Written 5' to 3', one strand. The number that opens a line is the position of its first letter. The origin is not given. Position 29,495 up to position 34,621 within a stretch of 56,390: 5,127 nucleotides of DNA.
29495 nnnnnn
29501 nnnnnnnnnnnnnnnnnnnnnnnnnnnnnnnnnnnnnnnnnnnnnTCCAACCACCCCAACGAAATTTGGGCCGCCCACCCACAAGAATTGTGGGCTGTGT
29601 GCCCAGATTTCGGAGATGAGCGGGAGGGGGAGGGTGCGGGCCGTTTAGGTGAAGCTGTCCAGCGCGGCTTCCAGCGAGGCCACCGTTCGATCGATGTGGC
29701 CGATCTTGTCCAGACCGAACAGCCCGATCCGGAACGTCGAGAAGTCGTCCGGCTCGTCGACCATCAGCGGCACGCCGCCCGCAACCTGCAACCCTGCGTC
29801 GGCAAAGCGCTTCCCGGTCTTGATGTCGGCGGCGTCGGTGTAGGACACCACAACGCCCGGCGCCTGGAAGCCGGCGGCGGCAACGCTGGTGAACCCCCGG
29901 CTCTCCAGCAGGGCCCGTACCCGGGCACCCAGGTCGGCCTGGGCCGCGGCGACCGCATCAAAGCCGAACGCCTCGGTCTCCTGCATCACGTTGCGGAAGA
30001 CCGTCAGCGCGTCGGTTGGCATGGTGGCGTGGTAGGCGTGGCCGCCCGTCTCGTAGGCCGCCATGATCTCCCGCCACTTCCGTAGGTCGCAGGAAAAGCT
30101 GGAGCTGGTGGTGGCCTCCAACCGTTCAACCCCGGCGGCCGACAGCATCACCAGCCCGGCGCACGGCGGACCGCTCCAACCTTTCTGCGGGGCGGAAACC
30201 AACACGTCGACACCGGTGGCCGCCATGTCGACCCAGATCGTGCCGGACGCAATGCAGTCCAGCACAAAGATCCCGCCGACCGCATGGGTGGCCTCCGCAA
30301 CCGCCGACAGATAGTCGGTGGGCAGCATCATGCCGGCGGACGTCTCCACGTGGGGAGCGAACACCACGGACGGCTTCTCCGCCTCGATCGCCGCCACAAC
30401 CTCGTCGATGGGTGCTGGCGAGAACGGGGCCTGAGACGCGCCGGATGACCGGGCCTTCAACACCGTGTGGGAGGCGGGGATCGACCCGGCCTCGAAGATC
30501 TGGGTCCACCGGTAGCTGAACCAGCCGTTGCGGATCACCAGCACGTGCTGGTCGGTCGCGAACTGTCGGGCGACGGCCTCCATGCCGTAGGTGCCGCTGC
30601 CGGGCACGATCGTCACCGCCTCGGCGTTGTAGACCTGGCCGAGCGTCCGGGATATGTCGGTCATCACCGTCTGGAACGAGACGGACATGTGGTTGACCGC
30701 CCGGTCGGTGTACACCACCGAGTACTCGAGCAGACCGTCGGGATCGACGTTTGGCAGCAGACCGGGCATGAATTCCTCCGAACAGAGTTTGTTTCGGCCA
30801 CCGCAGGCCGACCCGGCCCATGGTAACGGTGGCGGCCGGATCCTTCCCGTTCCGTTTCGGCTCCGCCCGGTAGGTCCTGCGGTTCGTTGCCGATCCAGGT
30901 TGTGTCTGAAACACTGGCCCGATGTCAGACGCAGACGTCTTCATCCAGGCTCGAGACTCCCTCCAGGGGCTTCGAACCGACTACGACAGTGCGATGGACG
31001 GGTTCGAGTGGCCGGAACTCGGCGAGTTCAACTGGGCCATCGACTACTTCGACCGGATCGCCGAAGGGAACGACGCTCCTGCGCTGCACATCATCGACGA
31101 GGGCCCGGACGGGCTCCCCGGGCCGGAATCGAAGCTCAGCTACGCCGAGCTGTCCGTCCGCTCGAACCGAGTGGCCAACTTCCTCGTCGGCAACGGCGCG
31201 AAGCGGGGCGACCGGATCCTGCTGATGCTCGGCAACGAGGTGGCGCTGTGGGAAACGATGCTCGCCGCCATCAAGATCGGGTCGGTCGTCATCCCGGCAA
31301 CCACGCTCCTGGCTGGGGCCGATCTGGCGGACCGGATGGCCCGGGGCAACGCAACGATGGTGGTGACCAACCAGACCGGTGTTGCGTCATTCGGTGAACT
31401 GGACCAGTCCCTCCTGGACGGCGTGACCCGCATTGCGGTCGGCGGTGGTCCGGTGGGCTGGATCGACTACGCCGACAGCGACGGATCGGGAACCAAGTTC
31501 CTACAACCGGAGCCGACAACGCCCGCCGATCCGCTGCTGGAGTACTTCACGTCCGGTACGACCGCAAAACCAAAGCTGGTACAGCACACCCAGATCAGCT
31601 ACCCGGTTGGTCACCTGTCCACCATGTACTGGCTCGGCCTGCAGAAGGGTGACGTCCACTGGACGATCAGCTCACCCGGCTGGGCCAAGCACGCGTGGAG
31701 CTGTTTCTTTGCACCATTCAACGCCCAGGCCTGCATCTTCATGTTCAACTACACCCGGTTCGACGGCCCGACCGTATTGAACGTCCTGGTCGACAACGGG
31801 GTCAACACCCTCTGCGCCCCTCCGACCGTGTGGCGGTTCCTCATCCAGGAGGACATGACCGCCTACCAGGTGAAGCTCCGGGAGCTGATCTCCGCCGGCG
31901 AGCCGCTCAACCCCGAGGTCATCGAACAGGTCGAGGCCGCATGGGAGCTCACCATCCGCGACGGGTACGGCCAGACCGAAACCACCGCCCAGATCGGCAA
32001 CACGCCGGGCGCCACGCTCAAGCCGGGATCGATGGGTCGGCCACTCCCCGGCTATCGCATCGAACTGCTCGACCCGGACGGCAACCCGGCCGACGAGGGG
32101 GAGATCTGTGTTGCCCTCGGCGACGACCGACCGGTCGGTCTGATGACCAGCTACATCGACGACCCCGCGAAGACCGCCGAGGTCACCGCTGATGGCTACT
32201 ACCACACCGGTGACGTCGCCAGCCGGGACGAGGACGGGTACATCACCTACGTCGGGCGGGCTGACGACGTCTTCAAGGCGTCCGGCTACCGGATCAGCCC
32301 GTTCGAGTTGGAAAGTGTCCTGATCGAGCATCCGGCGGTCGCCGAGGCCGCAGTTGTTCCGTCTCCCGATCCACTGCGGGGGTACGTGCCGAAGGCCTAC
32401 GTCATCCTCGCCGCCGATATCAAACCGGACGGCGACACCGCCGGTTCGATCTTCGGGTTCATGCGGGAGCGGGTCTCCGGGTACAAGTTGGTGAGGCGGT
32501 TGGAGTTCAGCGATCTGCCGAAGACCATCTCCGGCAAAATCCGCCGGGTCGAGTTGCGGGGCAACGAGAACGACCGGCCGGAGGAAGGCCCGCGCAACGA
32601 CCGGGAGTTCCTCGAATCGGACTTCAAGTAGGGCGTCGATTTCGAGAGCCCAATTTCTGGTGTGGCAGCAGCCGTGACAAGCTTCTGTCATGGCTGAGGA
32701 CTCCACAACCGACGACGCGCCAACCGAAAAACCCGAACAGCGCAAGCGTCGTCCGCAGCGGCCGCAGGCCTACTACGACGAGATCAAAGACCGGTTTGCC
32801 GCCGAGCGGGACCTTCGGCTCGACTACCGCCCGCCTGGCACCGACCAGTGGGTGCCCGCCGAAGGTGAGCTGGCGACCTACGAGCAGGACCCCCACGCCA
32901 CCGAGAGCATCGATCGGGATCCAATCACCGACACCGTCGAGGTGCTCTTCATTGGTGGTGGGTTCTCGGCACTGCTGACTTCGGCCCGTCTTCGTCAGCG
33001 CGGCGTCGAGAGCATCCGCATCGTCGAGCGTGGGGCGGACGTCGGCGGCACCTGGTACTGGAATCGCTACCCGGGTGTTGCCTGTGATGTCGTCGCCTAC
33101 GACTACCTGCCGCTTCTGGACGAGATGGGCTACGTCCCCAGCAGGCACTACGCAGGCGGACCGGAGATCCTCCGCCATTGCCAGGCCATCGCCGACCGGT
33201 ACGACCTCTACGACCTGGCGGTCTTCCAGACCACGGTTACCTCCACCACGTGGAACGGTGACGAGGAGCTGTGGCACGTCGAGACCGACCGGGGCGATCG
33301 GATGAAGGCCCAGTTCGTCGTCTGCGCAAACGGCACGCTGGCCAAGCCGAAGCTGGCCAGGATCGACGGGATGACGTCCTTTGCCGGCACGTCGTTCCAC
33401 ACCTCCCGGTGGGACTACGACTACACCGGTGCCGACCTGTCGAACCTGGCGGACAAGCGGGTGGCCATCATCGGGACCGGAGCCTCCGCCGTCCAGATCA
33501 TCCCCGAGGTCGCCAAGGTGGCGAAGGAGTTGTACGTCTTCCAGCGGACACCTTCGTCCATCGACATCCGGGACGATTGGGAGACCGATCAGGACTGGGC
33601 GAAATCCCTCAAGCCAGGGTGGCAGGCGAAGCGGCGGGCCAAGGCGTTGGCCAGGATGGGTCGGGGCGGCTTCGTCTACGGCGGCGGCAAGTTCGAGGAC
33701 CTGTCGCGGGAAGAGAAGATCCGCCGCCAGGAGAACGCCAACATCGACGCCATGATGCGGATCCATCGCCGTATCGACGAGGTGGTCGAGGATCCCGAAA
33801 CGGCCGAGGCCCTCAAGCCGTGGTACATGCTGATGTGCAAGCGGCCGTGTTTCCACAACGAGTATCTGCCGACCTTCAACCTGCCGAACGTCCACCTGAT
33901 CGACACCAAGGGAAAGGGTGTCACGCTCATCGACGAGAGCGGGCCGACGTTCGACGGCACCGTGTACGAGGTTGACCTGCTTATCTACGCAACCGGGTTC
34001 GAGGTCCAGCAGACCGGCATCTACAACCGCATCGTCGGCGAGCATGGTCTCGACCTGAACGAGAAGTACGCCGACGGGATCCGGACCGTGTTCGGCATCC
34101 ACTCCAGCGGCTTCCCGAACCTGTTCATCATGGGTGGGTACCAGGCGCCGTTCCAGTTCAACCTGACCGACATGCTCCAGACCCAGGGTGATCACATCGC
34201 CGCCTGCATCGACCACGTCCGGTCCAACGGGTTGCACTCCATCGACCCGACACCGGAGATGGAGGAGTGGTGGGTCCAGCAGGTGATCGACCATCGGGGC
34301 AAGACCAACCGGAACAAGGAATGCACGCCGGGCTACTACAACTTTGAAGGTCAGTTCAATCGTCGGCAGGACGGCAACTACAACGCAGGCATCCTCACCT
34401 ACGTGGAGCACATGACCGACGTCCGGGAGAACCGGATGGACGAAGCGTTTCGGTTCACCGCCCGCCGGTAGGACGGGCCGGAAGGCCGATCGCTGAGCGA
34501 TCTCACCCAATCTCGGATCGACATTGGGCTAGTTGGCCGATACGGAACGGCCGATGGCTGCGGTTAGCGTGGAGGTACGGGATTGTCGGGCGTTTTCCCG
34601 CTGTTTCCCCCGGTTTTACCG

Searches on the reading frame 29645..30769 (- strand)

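Call 9: search_protein_families(library=pfam, proteins=[window:29645-30769:-], max_evalue=0.001)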
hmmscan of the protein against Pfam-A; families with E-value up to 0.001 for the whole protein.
window:29645-30769:- (374 aa): 1 family
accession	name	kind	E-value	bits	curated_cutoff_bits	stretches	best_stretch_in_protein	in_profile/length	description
PF00266.25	Aminotran_5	-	4.8e-12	46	21.5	1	21-298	30-301/371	Aminotransferase class-V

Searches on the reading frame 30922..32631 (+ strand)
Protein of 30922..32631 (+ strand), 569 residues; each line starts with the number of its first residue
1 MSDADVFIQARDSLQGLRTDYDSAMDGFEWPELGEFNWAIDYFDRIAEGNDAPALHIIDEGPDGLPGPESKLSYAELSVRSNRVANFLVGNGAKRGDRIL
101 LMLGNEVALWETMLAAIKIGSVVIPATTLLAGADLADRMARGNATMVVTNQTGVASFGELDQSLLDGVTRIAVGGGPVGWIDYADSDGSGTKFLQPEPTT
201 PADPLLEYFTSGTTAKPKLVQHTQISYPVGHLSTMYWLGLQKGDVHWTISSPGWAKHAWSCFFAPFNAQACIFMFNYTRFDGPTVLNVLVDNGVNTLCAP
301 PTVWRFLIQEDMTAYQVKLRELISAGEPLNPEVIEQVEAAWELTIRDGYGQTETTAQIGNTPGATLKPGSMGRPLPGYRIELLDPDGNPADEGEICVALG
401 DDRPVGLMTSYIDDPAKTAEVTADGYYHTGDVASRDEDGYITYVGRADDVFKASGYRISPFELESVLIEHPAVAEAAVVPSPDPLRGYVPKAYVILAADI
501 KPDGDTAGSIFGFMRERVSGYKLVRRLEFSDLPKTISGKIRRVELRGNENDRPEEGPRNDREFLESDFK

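Call 9: search_protein_families(library=pfam, proteins=[window:30922-32631:+], max_evalue=0.001)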
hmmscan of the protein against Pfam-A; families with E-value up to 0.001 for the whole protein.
window:30922-32631:+ (569 aa): 2 families
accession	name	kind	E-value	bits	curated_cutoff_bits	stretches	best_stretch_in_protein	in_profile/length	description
PF00501.34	AMP-binding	-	6e-56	190.3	29.9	1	51-398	10-375/384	AMP-binding enzyme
PF13193.12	AMP-binding_C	-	1.2e-16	61.8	24.5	1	462-539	1-76/76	AMP-binding enzyme C-terminal domain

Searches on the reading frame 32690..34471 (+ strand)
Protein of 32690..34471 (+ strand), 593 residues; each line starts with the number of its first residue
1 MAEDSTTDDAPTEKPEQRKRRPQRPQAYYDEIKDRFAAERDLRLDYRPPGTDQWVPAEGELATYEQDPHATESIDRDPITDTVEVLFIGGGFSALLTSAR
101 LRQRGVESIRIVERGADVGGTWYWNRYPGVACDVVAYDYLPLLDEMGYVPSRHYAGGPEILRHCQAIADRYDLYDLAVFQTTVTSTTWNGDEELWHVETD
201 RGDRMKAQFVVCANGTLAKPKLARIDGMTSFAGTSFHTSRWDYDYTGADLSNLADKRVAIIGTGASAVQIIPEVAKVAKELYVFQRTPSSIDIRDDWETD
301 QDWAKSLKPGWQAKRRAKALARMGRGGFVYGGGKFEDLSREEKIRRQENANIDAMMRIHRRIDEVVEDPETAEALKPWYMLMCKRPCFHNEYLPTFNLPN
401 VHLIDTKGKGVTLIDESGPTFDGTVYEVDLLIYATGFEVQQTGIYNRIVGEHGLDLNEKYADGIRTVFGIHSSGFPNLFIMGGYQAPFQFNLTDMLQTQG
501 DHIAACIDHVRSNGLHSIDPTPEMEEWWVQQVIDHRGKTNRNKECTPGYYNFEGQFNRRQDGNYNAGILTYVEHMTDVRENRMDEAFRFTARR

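Call 11: search_protein_families(library=pfam, proteins=[window:32690-34471:+], max_evalue=0.001)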
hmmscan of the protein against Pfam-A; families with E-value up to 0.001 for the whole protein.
window:32690-34471:+ (593 aa): 7 families
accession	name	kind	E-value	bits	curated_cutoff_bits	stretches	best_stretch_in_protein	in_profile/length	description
PF13738.12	Pyr_redox_3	-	6.8e-10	39.1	30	1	88-290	3-199/305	Pyridine nucleotide-disulphide oxidoreductase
PF00743.25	FMO-like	-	1.4e-09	37.4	22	1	88-289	7-217/532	Flavin-binding monooxygenase-like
PF07992.20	Pyr_redox_2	-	1.9e-08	34.5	26.1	0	196-288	87-175/291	Pyridine nucleotide-disulphide oxidoreductase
PF13450.12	NAD_binding_8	-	2.2e-07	31.5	21.9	1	88-136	2-49/68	NAD(P)-binding Rossmann-like domain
PF01266.30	DAO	-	0.00016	21.8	27.9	0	178-250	167-257/353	FAD dependent oxidoreductase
PF13454.12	NAD_binding_9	-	0.00049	20.5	21.8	0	87-127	2-46/155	FAD-NAD(P)-binding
PF13434.12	Lys_Orn_oxgnase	-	0.00069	19.3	21.3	0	177-279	112-212/339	L-lysine 6-monooxygenase/L-ornithine 5-monooxygenase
